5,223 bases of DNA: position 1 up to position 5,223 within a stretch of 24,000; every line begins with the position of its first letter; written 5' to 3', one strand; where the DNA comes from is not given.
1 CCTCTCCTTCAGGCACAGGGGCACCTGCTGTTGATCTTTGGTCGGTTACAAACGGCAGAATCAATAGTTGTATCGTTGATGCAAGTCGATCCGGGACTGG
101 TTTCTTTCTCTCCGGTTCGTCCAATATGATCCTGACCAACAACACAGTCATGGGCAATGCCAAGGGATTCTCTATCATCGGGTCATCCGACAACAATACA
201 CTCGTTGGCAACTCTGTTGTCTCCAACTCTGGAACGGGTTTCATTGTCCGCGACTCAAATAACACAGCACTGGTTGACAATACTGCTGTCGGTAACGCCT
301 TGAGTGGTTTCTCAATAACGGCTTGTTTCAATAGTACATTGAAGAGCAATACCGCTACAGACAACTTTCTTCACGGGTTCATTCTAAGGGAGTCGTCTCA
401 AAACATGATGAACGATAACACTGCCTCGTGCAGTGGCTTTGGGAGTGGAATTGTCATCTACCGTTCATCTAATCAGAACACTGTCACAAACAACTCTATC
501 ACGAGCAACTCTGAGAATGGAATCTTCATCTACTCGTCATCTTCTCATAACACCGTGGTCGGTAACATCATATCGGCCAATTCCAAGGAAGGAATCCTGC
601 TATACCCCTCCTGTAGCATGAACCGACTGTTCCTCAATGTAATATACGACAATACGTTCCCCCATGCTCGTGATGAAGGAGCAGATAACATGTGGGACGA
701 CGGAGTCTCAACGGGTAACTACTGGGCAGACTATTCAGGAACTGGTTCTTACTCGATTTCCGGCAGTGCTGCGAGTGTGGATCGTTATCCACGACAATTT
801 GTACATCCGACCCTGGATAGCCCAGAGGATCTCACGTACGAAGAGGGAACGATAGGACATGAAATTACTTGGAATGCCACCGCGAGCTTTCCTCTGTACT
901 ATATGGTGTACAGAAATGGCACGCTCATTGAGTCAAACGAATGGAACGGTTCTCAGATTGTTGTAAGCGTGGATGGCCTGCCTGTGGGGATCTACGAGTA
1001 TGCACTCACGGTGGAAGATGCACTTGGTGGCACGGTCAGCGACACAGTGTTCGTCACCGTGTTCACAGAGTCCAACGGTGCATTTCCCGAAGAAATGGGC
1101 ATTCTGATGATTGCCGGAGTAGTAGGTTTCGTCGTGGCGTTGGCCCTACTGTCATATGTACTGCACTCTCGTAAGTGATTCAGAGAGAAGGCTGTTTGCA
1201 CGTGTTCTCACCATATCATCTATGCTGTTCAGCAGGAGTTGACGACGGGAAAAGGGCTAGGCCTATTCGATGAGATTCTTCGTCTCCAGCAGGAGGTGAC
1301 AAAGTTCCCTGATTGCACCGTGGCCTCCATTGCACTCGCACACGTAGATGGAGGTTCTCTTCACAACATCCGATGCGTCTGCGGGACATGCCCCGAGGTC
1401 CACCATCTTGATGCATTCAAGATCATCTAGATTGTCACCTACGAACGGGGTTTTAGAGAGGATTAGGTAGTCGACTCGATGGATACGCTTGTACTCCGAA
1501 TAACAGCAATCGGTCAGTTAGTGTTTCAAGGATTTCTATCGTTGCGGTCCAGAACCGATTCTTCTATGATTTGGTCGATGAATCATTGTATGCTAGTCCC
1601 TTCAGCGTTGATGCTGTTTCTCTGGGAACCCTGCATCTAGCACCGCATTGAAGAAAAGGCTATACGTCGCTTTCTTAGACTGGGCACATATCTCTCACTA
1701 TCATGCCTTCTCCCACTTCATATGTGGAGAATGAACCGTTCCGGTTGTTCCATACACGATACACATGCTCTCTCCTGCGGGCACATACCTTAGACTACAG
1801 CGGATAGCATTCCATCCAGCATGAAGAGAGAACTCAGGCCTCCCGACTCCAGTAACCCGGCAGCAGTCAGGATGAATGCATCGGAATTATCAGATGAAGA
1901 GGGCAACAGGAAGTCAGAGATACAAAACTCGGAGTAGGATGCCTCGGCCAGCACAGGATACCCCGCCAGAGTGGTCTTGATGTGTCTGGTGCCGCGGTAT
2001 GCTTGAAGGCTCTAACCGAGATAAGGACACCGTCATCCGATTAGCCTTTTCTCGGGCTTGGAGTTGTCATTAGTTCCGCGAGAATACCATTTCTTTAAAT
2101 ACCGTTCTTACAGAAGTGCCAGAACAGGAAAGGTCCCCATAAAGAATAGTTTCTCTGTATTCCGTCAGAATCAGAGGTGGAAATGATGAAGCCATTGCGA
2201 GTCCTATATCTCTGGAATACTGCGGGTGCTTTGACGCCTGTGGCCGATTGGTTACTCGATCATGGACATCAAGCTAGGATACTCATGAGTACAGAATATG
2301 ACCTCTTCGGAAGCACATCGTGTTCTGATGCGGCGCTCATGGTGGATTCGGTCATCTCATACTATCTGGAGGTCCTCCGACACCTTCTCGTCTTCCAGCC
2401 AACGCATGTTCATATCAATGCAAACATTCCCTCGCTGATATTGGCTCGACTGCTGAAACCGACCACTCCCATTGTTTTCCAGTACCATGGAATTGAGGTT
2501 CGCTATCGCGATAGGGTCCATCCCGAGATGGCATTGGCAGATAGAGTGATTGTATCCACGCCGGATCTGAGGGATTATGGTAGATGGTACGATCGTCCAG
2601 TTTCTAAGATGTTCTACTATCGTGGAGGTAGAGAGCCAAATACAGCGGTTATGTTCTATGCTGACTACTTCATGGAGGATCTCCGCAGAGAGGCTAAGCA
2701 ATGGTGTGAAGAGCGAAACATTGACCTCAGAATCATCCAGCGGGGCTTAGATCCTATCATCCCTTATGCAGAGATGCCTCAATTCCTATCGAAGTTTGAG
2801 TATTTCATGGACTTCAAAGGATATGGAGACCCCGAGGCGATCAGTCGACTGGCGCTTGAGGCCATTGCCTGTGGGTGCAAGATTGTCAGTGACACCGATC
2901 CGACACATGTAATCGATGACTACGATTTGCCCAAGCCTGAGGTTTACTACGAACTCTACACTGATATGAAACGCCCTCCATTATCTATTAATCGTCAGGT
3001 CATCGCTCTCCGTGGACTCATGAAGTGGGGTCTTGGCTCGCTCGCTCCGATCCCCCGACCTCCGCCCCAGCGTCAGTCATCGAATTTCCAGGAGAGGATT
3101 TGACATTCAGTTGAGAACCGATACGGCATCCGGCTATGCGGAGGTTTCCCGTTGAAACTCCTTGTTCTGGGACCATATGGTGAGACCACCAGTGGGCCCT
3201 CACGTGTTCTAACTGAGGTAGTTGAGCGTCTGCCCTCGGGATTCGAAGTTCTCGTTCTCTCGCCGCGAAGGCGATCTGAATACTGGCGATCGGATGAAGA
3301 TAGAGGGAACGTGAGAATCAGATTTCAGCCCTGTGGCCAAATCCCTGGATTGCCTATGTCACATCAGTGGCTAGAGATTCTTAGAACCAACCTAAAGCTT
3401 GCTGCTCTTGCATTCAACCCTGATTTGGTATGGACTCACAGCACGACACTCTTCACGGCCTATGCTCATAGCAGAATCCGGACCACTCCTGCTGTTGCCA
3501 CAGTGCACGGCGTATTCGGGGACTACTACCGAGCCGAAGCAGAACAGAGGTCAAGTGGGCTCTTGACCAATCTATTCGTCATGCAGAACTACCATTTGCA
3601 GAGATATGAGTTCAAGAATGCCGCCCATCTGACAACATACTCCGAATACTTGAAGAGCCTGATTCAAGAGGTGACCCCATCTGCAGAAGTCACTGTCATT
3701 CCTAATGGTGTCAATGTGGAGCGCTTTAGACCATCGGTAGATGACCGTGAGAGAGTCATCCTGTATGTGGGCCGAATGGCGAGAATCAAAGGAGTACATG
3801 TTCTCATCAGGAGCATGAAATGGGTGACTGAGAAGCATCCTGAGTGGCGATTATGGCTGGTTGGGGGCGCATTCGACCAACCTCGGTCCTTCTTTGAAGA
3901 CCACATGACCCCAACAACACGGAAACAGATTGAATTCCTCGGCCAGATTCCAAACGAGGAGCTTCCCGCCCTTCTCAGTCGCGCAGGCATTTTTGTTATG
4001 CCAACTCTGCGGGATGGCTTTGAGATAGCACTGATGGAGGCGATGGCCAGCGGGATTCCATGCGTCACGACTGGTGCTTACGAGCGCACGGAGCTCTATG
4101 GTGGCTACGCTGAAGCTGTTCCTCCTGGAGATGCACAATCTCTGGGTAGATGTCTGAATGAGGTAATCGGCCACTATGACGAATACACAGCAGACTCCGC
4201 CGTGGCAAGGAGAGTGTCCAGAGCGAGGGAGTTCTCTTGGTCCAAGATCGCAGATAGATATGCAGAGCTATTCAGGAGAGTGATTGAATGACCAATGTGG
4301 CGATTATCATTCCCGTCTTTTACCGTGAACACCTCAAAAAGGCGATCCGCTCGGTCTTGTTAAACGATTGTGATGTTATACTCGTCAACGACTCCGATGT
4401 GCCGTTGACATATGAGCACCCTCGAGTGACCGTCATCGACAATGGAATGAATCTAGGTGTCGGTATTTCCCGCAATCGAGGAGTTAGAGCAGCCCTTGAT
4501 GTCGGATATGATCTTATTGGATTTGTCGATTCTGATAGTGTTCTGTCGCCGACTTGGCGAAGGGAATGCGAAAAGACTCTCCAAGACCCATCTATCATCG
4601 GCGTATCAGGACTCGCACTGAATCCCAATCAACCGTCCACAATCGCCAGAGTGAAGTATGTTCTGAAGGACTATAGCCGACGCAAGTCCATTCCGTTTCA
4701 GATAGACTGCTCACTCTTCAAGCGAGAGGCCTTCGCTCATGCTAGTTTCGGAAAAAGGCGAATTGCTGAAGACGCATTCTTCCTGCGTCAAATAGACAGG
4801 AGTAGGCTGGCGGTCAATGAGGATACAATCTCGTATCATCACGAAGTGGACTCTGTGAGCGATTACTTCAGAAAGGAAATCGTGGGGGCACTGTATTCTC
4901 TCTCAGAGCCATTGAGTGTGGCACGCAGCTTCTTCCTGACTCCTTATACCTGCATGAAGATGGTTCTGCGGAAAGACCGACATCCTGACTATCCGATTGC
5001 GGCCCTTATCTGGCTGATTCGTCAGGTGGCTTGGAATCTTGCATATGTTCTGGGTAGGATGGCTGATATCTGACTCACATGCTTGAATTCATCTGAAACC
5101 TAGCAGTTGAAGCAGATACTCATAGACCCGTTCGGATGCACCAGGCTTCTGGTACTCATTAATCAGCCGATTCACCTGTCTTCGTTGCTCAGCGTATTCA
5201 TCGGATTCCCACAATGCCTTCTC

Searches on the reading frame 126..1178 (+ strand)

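Call 8: search_protein_families(library=pfam, proteins=[window:126-1178:+], max_evalue=0.001)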
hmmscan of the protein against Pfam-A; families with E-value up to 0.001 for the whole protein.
window:126-1178:+ (350 aa): 2 families
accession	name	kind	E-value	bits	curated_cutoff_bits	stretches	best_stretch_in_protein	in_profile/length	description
PF05048.19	NosD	-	3.4e-30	105.5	23.6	2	61-205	62-212/212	Periplasmic copper-binding protein (NosD)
PF13229.12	Beta_helix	-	3.5e-20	72.7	25.9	1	3-149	13-158/158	Right handed beta helix region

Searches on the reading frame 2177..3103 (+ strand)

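Call 8: search_protein_families(library=pfam, proteins=[window:2177-3103:+], max_evalue=0.001)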
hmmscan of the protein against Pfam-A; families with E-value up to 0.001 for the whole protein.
window:2177-3103:+ (308 aa): 2 families
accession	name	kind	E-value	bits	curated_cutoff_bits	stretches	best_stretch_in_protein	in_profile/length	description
PF13439.12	Glyco_transf_4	-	0.00018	22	28.5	1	60-138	58-152/170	Glycosyltransferase Family 4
PF13579.12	Glyco_trans_4_4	-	0.00057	20.7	29.7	0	60-140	57-147/158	Glycosyl transferase 4-like domain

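Call 90: search_protein_families(library=ncbifam, proteins=[window:2177-3103:+], max_evalue=0.00001)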
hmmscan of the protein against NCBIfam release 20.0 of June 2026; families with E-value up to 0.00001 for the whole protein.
window:2177-3103:+ (308 aa): 0 families

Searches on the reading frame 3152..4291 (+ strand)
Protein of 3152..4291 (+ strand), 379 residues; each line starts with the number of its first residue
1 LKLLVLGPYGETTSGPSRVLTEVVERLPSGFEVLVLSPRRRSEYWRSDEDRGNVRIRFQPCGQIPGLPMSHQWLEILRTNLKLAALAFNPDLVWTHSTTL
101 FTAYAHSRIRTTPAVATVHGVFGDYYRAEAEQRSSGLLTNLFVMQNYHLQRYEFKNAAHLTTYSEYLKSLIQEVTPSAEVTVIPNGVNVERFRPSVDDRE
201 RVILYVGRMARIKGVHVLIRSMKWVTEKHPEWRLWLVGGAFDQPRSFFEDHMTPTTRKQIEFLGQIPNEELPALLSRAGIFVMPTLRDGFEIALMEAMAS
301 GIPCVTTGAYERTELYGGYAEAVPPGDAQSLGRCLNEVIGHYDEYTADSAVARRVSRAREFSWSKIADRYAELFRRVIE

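Call 8: search_protein_families(library=pfam, proteins=[window:3152-4291:+], max_evalue=0.001)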
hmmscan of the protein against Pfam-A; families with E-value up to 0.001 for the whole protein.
window:3152-4291:+ (379 aa): 6 families
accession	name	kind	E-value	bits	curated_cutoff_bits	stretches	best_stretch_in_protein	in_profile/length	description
PF13692.12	Glyco_trans_1_4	-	1.3e-25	90.7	27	1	201-338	2-139/142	Glycosyl transferases group 1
PF00534.26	Glycos_transf_1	-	3.1e-24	85.9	26.4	1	190-339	5-156/172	Glycosyl transferases group 1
PF13439.12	Glyco_transf_4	-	1.6e-16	61.3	28.5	1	15-191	3-170/170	Glycosyltransferase Family 4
PF13579.12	Glyco_trans_4_4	-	9.4e-14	52.5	29.7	1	15-186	2-158/158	Glycosyl transferase 4-like domain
PF20706.3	GT4-conflict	-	6.9e-12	45.5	26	1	51-310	49-317/385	Family 4 Glycosyltransferase in conflict systems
PF13524.12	Glyco_trans_1_2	-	8.6e-05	23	25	1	229-368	12-140/144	Glycosyl transferase-like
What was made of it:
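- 2177..5073 (+): Three further glycosyltransferase genes of the island: GT4-like, GT4/GT1 and GT2. Call 8.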

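Call 90: search_protein_families(library=ncbifam, proteins=[window:3152-4291:+], max_evalue=0.00001)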
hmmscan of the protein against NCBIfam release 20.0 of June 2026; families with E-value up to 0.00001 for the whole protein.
window:3152-4291:+ (379 aa): 25 families
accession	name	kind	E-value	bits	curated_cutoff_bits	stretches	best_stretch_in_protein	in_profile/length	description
TIGR04047.1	MSMEG_0565_glyc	hypoth_equivalog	2.2e-23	83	259.85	1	154-375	136-372/373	MSMEG_0565 family glycosyltransferase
TIGR03088.1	stp2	hypoth_equivalog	2.8e-21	76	409.05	1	164-377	148-373/374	TIGR03088 family PEP-CTERM/XrtA system glycosyltransferase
NF041876.1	EPS_EpsE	equivalog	8.3e-20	71.4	400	1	150-355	155-375/389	exopolysaccharide biosynthesis GT4 family glycosyltransferase EpsE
TIGR04063.1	stp3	hypoth_equivalog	4.7e-19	68.5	442.05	1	28-378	29-396/397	TIGR04063 family PEP-CTERM/XrtA system glycosyltransferase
NF038011.1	PelF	equivalog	3.8e-17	62.5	100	1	131-320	232-426/489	GT4 family glycosyltransferase PelF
TIGR02149.1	glgA_Coryne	subfamily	4.8e-17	62.2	302.4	1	71-378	65-391/391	glycogen synthase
TIGR04157.1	glyco_rSAM_CFB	subfamily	7.8e-17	61.3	400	1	146-309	159-332/406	TIGR04157 family glycosyltransferase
TIGR03999.1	thiol_BshA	equivalog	1.8e-16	60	273.7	1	148-378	136-374/375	N-acetyl-alpha-D-glucosaminyl L-malate synthase BshA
TIGR03449.1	mycothiol_MshA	equivalog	2.7e-16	59.5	462.5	1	157-377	176-403/406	D-inositol-3-phosphate glycosyltransferase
NF047684.1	TeichurnBiosyTuaC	equivalog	7.3e-15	54.8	550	1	154-377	162-389/391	teichuronic acid biosynthesis protein TuaC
NF038295.1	EPS_HpsP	equivalog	9.1e-15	54.5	550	1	177-377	175-387/388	hormogonium polysaccharide biosynthesis glycosyltransferase HpsP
NF038229.1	Glyco4_Geo_Pelo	equivalog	3.5e-14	52.6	400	1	154-375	107-334/338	GPMC system family 4 glycosyltransferase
NF053787.1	GlcN_PG_synth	equivalog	2.9e-13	49.4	480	1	179-378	165-360/361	N-acetylglucosaminyl phosphatidylglycerol synthase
NF012028.0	PRK15484.1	subfamily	5.2e-12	45.5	618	1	154-374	137-375/380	lipopolysaccharide N-acetylglucosaminyltransferase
NF007640.0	PRK10307.1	subfamily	1.4e-10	40.7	276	1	83-358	100-389/411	WcaI family glycosyltransferase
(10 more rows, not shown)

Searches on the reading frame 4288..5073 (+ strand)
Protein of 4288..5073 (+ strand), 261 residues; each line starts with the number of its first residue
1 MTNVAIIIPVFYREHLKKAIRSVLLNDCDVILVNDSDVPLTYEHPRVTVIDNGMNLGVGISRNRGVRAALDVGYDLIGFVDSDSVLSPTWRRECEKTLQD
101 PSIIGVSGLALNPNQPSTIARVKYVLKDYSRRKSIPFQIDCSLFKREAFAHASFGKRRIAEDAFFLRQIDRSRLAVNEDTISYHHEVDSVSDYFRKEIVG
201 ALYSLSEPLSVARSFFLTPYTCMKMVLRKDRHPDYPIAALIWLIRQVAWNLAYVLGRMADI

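Call 8: search_protein_families(library=pfam, proteins=[window:4288-5073:+], max_evalue=0.001)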
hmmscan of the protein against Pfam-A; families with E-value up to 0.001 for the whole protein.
window:4288-5073:+ (261 aa): 1 family
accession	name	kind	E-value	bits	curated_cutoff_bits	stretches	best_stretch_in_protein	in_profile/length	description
PF00535.33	Glycos_transf_2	-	7e-11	42.8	23.3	1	6-149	2-164/168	Glycosyl transferase family 2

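Call 90: search_protein_families(library=ncbifam, proteins=[window:4288-5073:+], max_evalue=0.00001)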
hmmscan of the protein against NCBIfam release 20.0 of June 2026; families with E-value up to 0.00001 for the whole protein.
window:4288-5073:+ (261 aa): 1 family
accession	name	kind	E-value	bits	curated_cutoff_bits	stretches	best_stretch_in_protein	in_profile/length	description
TIGR03965.1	mycofact_glyco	equivalog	4e-08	32.5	280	1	3-121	75-203/467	mycofactocin biosynthesis glycosyltransferase MftF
